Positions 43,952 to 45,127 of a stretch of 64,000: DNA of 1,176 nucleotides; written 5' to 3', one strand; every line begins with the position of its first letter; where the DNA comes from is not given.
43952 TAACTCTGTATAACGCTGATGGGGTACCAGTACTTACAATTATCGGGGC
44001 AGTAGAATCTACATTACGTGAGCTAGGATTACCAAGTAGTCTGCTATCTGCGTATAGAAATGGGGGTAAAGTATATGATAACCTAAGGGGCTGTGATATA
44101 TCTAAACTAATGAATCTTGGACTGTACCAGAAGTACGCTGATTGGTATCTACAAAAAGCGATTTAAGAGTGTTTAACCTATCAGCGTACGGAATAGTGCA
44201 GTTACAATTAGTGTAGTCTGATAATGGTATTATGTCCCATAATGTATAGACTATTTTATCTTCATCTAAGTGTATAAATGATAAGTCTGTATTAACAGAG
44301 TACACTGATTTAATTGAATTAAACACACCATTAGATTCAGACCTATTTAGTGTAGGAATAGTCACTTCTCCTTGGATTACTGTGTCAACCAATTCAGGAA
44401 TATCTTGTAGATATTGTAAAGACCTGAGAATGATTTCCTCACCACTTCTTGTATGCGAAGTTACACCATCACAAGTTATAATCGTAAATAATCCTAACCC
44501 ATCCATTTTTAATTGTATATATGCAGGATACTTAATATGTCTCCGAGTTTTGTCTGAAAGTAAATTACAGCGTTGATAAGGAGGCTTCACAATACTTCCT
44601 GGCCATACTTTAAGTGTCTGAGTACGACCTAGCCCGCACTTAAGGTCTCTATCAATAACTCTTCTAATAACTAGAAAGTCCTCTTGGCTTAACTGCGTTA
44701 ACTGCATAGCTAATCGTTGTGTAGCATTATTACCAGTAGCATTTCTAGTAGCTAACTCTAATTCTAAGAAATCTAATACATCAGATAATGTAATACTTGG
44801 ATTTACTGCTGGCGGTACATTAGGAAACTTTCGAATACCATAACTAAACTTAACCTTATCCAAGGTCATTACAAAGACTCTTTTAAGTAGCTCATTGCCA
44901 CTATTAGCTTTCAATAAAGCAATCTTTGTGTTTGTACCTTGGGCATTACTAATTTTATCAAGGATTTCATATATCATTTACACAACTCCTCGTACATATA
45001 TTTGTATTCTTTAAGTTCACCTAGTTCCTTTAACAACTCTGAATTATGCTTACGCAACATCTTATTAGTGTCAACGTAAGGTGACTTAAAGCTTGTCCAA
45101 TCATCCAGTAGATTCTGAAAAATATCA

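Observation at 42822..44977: T4 gp30-like DNA ligase gene split into two ORFs by an opposite-strand HNH/NUMOD3 homing endonuclease gene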

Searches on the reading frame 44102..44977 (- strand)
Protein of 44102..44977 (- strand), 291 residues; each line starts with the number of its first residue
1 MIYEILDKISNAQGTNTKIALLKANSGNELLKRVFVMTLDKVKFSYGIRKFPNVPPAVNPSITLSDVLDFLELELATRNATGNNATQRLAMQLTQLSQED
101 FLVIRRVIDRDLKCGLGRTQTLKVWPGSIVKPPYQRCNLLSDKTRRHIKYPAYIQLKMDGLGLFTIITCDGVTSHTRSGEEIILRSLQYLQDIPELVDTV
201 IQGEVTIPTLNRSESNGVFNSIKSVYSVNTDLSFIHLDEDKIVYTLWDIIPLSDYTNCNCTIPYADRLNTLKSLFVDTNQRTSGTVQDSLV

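Call 3: search_protein_families(library=pfam, proteins=[window:44102-44977:-], max_evalue=0.1)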
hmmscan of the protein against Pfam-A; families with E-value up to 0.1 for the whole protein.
window:44102-44977:- (291 aa): 2 families
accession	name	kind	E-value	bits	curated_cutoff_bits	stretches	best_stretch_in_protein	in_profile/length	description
PF01068.26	DNA_ligase_A_M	-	0.0029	17.7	26.2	1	137-281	7-152/204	ATP dependent DNA ligase domain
PF04675.19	DNA_ligase_A_N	-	0.0038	17.9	24.6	1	59-125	106-173/174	DNA ligase N terminus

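Call 4: search_protein_families(library=phrogs, proteins=[window:44102-44977:-], max_evalue=0.01)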
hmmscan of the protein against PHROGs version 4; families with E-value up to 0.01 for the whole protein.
window:44102-44977:- (291 aa): 2 families
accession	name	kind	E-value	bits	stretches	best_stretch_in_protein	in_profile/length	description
phrog_114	-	DNA, RNA and nucleotide metabolism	1.9e-61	209.4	1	1-279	90-363/634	ATP-dependent DNA ligase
phrog_461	-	unknown function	0.00073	20.4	1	1-42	11-51/152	-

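Call 5: search_solved_structures(query=window:44102-44977:-, max_evalue=1, show_alignments=2)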
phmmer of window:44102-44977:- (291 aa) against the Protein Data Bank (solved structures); distinct sequences matched with E-value up to 1: 5.
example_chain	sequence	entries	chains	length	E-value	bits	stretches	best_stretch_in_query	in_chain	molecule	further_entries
6dt1_A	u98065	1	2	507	5.1e-30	107.9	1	1-181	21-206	DNA ligase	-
5wfy_A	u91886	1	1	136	5.6e-23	84.8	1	1-127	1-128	DNA ligase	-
6rar_I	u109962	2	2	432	9.5e-06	28.3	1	46-206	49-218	ATP-dependent DNA ligase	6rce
6rau_I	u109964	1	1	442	1e-05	28.2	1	46-206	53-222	ATP-dependent DNA ligase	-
6ras_I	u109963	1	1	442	2.6e-05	26.8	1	46-206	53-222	ATP-dependent DNA ligase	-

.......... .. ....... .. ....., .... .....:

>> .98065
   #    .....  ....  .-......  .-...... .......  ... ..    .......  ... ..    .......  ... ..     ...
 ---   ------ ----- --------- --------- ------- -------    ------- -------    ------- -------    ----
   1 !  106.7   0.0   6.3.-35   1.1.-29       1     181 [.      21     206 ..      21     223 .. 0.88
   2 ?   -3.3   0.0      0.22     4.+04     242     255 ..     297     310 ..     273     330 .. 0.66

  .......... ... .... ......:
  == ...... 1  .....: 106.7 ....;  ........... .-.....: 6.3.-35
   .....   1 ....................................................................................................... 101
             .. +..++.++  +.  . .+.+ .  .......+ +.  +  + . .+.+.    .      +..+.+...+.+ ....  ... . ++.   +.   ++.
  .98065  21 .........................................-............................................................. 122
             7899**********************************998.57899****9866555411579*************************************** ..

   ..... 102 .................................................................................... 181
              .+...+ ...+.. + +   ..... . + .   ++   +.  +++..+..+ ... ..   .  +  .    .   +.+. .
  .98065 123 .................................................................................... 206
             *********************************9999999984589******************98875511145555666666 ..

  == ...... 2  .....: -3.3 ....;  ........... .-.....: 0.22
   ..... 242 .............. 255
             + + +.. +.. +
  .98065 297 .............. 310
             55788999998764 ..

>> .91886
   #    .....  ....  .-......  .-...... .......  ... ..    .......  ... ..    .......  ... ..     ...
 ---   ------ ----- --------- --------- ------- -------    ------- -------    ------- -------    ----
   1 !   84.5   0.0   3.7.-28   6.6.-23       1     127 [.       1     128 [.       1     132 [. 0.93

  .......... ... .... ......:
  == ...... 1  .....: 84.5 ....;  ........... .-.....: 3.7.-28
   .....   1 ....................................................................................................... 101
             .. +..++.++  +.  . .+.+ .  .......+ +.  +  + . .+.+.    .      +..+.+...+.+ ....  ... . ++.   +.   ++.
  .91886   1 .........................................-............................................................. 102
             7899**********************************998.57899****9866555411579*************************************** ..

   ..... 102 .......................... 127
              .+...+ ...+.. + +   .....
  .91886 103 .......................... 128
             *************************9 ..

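Call 9: search_dna_similar(query=window:44102-44977:-, collection=phages, mode=protein, max_rows=30)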
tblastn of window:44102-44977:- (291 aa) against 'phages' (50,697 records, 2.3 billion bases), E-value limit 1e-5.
Records with a match: 2175; places in all: 2175; records where one place covers at least 80% of the query: 1368.
Best place of each record, by identity: <60% 2175.
By first word of the organism name: Escherichia 669; Klebsiella 334; Vibrio 225; Salmonella 203; Aeromonas 94; Shigella 88; Acinetobacter 72; Enterobacter 61; Campylobacter 54; Enterobacteria 49; and 46 more.
By host as written in the record: - 338; Escherichia coli 278; Klebsiella pneumoniae 114; Escherichia coli O157:H7 38; Salmonella enterica 29; Escherichia coli B 28; Aeromonas salmonicida 28; Escherichia coli str. K-12 substr. MG1655 26; and 534 more.
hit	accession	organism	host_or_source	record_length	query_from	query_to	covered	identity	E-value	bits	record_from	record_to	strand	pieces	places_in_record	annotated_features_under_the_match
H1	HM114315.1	Acinetobacter phage 133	Acinetobacter johnsonii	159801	1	291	100%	35.2%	7e-41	156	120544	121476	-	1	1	30: gp30 DNA ligase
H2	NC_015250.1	Acinetobacter phage 133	Acinetobacter johnsonii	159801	1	291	100%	35.2%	7e-41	156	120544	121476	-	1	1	30: gp30 DNA ligase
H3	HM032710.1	Acinetobacter phage Ac42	-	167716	1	271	93%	34.5%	1e-33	135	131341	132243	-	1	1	30: gp30 DNA ligase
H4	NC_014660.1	Acinetobacter phage Ac42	-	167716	1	271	93%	34.5%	1e-33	135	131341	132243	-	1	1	30: gp30 DNA ligase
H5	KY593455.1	Yersinia phage fHe-Yen9-01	Yersinia enterocolitica serotype O:9 ...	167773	2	273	93%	34.3%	2e-34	137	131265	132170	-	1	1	hypothetical protein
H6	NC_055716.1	Yersinia phage fHe-Yen9-01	Yersinia enterocolitica serotype O:9 ...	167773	2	273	93%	34.3%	2e-34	137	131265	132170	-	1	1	hypothetical protein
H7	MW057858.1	Providencia phage PSTCR6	Providencia stuartii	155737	1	274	94%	33.9%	8e-34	135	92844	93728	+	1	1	DNA ligase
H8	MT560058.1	Pectobacterium phage POP12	Pectobacterium carotovorum subsp. ...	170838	1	281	97%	33.0%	5e-36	142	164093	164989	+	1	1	DNA ligase | hypothetical protein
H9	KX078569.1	Morganella phage vB_MmoM_MP1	Morganella sp.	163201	1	283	97%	32.5%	7e-29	121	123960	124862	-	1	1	DNA ligase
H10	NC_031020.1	Morganella phage vB_MmoM_MP1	Morganella sp.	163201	1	283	97%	32.5%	7e-29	121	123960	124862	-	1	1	ATP-dependent DNA ligase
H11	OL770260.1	Acinetobacter phage AB-Navy71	Acinetobacter baumannii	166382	2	280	96%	32.6%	2e-34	137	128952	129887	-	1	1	DNA ligase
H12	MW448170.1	Klebsiella phage vB_KpnM_M1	Klebsiella pneumoniae A1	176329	1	291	100%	31.2%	4e-28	119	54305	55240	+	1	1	DNA ligase | hypothetical protein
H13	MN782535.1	Acinetobacter phage vB_AbaM_Lazarus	Acinetobacter baumannii strain ...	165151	1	280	96%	32.2%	3e-33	134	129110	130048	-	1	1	DNA ligase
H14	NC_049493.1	Acinetobacter phage vB_AbaM_Lazarus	Acinetobacter baumannii strain ...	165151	1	280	96%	32.2%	3e-33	134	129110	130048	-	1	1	DNA ligase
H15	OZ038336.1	Acinetobacter phage vB_AbaM_PhT2-v2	-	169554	2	280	96%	32.3%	6e-35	139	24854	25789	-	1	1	ATP-dependent DNA ligase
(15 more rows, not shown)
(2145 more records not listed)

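Call 15: find_related_loci(query=window:44102-44977:-, collection=viral_contigs, flank=6000)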
Query window:44102-44977:- (291 aa) in viral_contigs; peptide patterns used: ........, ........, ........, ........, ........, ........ (x = any residue, [..] = any of these).
8 stretches matched a pattern, but none encodes a relative of the query by tblastn (E <= 1e-3).

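Call 16: find_homologous_proteins(query=window:44102-44977:-)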
Query window:44102-44977:- (291 aa): 144 proteins with E <= 0.001 among 711 candidates; the best 120 are listed.
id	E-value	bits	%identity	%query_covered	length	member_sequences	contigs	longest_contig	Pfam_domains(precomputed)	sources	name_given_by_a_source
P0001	3.0e-189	645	100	100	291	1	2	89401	-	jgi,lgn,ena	-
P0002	4.5e-66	241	47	96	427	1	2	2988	PF01068.27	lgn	-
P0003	3.8e-64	235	47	93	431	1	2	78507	PF01068.27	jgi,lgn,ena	jgi:DNA ligase-1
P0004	1.4e-61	226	46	97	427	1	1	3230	PF01068.27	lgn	-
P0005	2.1e-56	209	45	95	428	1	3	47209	PF01068.27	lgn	-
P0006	1.7e-53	200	41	95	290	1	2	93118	-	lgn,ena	-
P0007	2.0e-43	167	37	95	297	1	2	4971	-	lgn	-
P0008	1.6e-36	144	35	94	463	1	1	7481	PF01068.27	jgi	jgi:hypothetical protein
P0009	6.3e-36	142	38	96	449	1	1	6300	PF01068.27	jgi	jgi:hypothetical protein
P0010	2.1e-34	137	37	93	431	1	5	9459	PF14743.13,PF01068.27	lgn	-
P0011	1.0e-33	135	35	94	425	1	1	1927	PF14743.13,PF01068.27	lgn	-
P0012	1.9e-31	127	33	93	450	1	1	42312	PF09414.16,PF01068.27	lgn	-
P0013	3.7e-31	126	33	95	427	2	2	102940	PF14743.13,PF04675.20,PF01068.27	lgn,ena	-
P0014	3.9e-30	123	34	94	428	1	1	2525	PF14743.13,PF04675.20,PF01068.27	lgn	-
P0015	7.0e-30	122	32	94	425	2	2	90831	PF14743.13,PF01068.27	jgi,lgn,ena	jgi:hypothetical protein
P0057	1.6e-26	111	33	100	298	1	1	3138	PF01068.27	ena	-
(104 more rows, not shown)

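Call 17: find_encoding_contigs(protein=P0006, flank=6000, max_places=3)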
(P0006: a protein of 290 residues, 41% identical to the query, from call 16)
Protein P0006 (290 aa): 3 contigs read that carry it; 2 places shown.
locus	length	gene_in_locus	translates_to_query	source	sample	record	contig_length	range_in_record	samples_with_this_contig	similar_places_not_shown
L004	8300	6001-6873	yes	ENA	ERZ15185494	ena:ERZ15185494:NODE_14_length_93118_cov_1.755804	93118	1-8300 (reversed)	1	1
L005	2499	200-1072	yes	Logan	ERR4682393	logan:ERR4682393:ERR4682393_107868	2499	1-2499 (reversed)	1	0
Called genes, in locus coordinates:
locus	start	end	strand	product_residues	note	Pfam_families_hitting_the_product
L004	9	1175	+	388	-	PF12323:HTH_OrfB_IS605, PF01385:OrfB_IS605, PF07282:Cas12f1-like_TNB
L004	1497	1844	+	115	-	-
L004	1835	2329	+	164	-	-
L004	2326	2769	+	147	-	-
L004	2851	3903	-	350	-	PF13472:Lipase_GDSL_2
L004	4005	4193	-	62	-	-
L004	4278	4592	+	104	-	-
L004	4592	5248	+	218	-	-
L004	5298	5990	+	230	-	-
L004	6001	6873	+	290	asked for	-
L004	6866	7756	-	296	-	PF24308:DUF7487 (weak), PF10544:T5orf172, PF13455:MUG113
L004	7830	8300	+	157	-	?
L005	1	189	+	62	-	?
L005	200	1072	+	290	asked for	-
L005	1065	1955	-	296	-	PF24308:DUF7487 (weak), PF10544:T5orf172, PF13455:MUG113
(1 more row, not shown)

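Call 18: find_encoding_contigs(protein=P0007, flank=6000, max_places=3)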
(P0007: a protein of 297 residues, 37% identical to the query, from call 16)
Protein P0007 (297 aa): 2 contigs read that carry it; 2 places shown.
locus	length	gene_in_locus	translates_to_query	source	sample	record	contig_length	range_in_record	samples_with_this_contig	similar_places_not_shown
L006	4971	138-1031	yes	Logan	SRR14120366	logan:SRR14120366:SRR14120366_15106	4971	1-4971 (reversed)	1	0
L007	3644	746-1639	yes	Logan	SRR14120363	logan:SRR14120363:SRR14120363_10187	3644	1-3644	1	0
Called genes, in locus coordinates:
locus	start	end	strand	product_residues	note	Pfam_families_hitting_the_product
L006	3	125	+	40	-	?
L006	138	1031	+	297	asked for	-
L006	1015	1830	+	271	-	PF07460:NUMOD3 (weak)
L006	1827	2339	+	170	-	PF14743:DNA_ligase_OB_2 (faint)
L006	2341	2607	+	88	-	PF16225:DUF4884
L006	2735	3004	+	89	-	-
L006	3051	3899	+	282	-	-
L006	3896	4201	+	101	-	-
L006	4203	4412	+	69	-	-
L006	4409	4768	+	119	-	-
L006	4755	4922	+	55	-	-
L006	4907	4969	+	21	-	?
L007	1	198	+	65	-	?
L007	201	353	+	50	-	-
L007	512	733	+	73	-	-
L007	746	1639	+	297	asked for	-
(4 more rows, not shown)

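Call 19: find_encoding_contigs(protein=P0003, flank=6000, max_places=3)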
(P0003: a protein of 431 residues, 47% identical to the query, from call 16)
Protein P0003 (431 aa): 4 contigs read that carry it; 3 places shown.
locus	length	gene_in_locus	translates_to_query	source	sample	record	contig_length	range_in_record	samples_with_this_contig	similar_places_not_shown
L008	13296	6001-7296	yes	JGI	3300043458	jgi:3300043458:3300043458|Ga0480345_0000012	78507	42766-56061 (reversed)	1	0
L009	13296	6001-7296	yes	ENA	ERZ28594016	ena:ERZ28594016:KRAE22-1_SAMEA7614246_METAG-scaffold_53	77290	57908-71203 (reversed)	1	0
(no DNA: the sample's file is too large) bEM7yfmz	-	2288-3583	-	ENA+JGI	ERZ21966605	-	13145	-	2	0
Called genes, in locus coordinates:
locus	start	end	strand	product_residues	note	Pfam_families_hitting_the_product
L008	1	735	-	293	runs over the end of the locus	PF05265:DUF723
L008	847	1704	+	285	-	-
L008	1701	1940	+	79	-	-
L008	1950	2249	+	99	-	-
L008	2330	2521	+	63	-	-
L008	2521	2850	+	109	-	-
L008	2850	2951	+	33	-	-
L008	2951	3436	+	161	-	-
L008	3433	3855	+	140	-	-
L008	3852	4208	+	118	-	-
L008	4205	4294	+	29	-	-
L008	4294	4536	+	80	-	-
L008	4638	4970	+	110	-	-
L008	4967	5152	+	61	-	-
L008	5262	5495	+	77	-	-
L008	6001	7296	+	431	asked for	PF01068:DNA_ligase_A_M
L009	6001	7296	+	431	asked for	PF01068:DNA_ligase_A_M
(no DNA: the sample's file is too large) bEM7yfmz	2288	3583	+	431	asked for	PF01068:DNA_ligase_A_M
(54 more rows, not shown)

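Call 29: find_encoding_contigs(protein=P0057, flank=3000, max_places=4)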
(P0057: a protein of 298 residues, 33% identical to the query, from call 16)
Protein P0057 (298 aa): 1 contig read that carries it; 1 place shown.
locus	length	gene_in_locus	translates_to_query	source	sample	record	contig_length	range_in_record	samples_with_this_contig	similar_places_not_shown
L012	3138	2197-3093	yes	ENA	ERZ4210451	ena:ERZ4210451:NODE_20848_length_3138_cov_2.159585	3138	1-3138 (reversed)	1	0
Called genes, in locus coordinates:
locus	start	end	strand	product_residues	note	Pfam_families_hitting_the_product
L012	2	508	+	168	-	?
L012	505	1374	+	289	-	PF02739:5_3_exonuc_N, PF09293:RNaseH_C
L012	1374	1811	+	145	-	PF20025:DUF6433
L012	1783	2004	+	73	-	-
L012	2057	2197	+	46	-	-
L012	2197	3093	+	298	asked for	PF01068:DNA_ligase_A_M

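Call 43: search_protein_families(library=ncbifam, proteins=[L004:6866-7756:-, window:44102-44977:-], max_evalue=0.01)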
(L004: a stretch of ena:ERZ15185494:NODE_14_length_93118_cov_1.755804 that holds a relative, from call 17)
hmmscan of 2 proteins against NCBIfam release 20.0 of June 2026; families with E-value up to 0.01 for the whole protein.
L004:6866-7756:- (296 aa): 0 families

window:44102-44977:- (291 aa): 0 families

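Call 62: get_annotated_region(hit=H8, flank=2500)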
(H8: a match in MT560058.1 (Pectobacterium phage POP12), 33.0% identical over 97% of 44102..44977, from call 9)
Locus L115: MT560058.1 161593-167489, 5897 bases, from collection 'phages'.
description: Pectobacterium phage POP12, complete genome.
organism: Pectobacterium phage POP12 (NCBI taxid 2741065)
taxonomy: Viruses; Duplodnaviria; Heunggongvirae; Uroviricota; Caudoviricetes; Straboviridae
host: Pectobacterium carotovorum subsp. carotovorum 27; source: sewage; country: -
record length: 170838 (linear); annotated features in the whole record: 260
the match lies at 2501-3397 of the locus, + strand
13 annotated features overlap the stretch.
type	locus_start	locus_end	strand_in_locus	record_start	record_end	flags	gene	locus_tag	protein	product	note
CDS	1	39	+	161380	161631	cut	-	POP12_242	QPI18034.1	gamma-crystallin N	-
CDS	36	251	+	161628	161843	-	-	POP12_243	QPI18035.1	tRNA methyltransferase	tRNA methyltransferase 10 B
CDS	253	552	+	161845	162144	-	-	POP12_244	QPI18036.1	hypothetical protein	-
CDS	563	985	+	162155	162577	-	-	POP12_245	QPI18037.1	transmembrane protein 215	-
CDS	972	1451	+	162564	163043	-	-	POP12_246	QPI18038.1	hypothetical protein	-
CDS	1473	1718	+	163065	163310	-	-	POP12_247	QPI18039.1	endoribonuclease L-PSP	-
CDS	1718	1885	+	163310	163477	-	-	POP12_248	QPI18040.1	hypothetical protein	-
CDS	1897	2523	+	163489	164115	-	-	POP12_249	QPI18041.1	hypothetical protein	-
CDS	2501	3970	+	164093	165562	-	-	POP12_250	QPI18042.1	DNA ligase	-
CDS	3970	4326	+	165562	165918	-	-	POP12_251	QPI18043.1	LacI family transcriptional regulator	-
CDS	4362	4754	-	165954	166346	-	-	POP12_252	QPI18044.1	baseplate wedge subunit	-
CDS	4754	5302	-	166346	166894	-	-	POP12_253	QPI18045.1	baseplate hub subunit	gp26 baseplate hub subunit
CDS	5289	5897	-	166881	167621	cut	-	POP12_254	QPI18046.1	baseplate hub assembly protein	-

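Call 63: get_annotated_region(hit=H12, flank=2500)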
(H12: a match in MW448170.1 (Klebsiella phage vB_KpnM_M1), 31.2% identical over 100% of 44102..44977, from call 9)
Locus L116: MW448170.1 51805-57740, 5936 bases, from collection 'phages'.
description: Klebsiella phage vB_KpnM_M1, complete genome.
organism: Klebsiella phage vB_KpnM_M1 (NCBI taxid 2798806)
taxonomy: Viruses; Duplodnaviria; Heunggongvirae; Uroviricota; Caudoviricetes; Straboviridae; Slopekvirus; Klebsiella virus PMBT1
host: Klebsiella pneumoniae A1; source: sewage water; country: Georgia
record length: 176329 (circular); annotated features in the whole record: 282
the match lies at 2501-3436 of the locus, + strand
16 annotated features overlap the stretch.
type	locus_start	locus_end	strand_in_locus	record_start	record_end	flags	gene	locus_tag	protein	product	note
CDS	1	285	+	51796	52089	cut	-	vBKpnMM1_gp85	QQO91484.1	hypothetical protein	-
CDS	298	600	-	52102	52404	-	-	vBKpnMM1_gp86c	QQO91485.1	hypothetical protein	-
CDS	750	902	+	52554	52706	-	-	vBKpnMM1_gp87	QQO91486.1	hypothetical protein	-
CDS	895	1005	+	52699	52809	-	-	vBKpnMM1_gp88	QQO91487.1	hypothetical protein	-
CDS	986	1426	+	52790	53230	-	-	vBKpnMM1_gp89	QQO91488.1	hypothetical protein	-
CDS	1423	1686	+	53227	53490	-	-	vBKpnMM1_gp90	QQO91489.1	hypothetical protein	-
CDS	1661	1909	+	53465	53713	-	-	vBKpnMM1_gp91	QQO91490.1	hypothetical protein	-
CDS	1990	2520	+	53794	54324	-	-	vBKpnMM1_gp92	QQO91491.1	hypothetical protein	-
CDS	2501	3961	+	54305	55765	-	-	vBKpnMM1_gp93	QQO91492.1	DNA ligase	-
CDS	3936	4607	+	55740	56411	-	-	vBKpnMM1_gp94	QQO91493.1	hypothetical protein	-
CDS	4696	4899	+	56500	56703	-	-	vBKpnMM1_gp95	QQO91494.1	hypothetical protein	-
CDS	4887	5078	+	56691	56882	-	-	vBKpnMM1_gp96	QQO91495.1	hypothetical protein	-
CDS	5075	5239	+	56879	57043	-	-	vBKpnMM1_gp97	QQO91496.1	hypothetical protein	-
CDS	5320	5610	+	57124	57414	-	-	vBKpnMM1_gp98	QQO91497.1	hypothetical protein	-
CDS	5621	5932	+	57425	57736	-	-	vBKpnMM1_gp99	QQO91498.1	hypothetical protein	-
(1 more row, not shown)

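Call 87: search_protein_families(library=pfam, proteins=[L004:6866-7756:-], max_evalue=0.001)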
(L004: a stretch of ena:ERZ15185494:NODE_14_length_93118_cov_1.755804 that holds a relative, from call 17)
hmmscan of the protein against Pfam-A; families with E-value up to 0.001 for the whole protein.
L004:6866-7756:- (296 aa): 3 families
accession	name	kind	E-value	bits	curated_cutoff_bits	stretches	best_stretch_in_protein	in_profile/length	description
PF24308.1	DUF7487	-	2.6e-11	44.3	27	2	77-166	5-104/220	Family of unknown function (DUF7487)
PF13455.12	MUG113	-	2e-09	38.3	22.3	1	226-287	2-60/73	Meiotically up-regulated gene 113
PF10544.15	T5orf172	-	8.8e-09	36.2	20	1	214-287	1-87/101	T5orf172 domain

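Call 93: list_cluster_members(proteins=[P0001, P0121, P0160, P0235])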
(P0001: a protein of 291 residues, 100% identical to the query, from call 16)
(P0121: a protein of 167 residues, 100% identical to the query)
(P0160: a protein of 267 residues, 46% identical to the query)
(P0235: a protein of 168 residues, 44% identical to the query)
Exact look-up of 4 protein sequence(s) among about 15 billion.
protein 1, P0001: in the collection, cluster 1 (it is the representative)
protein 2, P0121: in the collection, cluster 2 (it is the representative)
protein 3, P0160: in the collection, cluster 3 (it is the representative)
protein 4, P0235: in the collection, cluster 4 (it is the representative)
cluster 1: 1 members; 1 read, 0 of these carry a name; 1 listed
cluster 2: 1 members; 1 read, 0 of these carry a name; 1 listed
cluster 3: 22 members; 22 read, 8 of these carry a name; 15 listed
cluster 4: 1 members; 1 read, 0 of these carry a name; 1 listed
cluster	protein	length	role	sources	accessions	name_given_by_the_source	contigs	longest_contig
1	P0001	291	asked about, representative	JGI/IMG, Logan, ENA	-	-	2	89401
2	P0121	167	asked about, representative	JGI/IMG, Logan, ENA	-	-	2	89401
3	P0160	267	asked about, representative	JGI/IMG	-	hypothetical protein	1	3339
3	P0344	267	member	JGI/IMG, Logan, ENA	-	hypothetical protein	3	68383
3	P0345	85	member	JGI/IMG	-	hypothetical protein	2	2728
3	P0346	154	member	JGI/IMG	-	hypothetical protein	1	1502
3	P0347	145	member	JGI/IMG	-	hypothetical protein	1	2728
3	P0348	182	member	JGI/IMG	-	hypothetical protein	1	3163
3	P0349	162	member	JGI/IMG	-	hypothetical protein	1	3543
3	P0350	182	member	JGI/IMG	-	hypothetical protein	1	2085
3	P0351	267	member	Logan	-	-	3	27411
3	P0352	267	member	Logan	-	-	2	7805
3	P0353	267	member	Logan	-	-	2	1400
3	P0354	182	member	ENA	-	-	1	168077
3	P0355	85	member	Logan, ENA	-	-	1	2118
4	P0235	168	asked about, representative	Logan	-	-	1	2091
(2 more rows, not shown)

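Call 94: find_encoding_contigs(protein=P0354, flank=4000, max_places=2)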
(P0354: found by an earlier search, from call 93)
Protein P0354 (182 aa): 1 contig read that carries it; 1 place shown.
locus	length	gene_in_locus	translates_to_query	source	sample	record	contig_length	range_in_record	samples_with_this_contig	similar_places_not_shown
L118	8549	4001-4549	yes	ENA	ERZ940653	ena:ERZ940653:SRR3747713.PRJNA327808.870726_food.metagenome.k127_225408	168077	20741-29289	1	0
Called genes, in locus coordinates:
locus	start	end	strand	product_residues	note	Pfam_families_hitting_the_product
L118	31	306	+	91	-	-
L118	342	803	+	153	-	PF00383:dCMP_cyt_deam_1, PF14437:MafB19-deam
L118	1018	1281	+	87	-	-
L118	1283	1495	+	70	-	-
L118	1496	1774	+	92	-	-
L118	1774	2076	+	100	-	-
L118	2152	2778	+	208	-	-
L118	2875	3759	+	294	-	-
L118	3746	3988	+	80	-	-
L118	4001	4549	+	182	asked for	-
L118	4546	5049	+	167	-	-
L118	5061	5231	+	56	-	-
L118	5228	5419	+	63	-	-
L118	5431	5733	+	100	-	PF00166:Cpn10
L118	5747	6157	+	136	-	-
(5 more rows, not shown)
